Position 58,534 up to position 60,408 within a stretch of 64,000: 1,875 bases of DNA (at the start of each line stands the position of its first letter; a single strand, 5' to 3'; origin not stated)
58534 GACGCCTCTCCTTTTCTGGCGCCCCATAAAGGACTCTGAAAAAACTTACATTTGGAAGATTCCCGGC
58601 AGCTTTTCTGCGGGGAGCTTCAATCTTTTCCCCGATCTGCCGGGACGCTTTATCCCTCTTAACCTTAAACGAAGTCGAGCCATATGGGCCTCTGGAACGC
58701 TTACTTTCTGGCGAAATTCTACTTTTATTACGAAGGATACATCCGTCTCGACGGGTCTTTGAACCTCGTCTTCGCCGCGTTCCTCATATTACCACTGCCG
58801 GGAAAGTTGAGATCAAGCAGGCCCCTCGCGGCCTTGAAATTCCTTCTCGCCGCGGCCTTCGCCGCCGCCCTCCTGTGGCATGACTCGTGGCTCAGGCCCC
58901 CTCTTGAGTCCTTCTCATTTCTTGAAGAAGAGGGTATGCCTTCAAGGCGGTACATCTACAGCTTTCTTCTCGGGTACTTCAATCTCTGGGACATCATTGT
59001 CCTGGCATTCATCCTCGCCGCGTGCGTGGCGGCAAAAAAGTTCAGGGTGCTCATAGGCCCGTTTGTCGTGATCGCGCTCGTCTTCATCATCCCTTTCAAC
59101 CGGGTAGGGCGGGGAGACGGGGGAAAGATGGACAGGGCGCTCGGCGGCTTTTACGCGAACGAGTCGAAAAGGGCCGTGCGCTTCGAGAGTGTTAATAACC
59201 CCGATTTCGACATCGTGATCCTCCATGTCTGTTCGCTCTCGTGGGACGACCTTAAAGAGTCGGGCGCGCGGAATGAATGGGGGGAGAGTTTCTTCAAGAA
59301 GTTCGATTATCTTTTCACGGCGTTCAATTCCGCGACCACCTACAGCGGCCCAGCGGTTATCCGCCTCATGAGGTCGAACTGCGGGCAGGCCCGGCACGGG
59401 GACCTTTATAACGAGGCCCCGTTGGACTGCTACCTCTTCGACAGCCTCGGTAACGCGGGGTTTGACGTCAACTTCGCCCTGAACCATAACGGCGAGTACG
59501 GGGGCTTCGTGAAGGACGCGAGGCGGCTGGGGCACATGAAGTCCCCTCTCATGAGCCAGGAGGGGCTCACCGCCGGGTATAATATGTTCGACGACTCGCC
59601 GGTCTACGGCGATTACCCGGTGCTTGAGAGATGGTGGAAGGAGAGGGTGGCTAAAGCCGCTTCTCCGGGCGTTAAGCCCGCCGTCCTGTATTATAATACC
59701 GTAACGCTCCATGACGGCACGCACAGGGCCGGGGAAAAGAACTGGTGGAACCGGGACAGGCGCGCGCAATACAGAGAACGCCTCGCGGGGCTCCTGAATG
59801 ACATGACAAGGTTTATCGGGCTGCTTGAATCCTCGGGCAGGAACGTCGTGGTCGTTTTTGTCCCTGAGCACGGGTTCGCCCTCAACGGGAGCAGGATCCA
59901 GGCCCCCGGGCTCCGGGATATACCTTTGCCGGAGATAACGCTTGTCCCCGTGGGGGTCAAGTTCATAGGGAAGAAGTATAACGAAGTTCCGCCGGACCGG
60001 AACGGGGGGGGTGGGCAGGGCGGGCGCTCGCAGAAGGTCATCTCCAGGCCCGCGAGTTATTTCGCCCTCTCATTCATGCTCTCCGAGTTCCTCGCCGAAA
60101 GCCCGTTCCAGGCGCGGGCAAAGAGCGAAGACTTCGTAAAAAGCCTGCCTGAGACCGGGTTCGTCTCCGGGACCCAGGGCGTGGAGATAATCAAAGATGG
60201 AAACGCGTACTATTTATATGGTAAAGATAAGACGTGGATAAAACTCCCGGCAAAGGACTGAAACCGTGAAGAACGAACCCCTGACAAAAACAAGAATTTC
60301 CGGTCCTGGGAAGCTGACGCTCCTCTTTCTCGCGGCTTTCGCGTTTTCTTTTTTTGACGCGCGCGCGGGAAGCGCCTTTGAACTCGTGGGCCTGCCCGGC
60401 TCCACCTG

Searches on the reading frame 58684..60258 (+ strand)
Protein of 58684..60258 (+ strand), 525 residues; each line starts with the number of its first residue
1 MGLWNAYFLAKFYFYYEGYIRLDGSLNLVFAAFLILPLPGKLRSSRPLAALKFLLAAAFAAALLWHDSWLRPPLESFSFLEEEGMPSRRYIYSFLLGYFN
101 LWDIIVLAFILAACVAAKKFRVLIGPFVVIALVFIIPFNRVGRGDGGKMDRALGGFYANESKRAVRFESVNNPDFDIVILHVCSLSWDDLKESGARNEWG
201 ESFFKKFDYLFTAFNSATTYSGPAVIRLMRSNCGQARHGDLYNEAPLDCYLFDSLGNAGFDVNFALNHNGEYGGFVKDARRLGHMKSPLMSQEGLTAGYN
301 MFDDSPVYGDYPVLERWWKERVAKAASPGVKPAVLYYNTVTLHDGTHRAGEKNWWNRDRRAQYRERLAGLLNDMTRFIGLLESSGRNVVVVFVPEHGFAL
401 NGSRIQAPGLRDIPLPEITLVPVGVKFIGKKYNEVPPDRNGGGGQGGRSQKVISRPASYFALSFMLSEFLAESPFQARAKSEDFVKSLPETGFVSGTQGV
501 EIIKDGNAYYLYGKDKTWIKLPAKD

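Call 55: search_protein_families(library=pfam, proteins=[window:58684-60258:+], max_evalue=0.001)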
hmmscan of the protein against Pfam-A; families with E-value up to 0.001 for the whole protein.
window:58684-60258:+ (525 aa): 1 family
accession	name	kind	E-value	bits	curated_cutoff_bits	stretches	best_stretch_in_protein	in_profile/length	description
PF11658.13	CBP_BcsG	-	3.7e-133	445.2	24.8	2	147-518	163-516/516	Cellulose biosynthesis protein BcsG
